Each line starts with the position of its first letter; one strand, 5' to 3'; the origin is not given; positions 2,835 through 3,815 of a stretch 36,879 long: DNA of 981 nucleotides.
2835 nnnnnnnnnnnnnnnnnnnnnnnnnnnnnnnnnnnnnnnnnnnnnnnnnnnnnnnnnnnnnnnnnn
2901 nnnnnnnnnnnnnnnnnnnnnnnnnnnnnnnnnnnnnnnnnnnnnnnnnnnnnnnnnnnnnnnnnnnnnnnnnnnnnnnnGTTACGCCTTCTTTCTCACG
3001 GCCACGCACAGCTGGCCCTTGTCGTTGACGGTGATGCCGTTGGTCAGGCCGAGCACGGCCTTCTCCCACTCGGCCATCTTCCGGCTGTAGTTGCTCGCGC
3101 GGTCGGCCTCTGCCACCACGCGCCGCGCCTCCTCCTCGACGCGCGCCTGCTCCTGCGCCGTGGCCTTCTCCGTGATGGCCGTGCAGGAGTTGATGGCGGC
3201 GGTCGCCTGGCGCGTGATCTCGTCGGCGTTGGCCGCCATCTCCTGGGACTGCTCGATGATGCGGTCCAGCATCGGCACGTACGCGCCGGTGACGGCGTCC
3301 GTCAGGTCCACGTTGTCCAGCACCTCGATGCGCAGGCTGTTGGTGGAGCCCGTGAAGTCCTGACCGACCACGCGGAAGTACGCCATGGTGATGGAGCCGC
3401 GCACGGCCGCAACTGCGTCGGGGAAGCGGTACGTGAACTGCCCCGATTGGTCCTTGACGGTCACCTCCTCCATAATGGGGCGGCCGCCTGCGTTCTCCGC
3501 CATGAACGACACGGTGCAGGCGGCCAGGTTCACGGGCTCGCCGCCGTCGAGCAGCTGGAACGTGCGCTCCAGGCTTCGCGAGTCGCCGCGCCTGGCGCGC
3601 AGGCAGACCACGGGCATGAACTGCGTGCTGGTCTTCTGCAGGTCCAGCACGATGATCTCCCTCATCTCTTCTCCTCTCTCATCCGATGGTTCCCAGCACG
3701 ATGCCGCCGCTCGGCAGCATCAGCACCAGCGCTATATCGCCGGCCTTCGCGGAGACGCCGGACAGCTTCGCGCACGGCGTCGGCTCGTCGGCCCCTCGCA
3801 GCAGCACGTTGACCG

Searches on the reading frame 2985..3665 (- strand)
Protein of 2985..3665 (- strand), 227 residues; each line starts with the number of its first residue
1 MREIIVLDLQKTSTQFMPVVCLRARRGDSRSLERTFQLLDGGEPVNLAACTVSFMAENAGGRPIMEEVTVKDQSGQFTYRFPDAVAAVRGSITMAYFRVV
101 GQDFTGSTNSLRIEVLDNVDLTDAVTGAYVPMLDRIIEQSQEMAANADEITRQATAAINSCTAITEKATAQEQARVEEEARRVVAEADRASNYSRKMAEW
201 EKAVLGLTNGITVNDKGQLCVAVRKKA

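Call 61: search_protein_families(library=pfam, max_evalue=0.001, proteins=[window:2985-3665:-])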
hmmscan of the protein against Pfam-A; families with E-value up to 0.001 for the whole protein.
window:2985-3665:- (227 aa): 1 family
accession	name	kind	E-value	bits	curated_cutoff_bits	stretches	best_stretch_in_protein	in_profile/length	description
PF10651.15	BppU_N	-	1.4e-12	48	23.1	1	20-141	19-141/142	BppU N-terminal domain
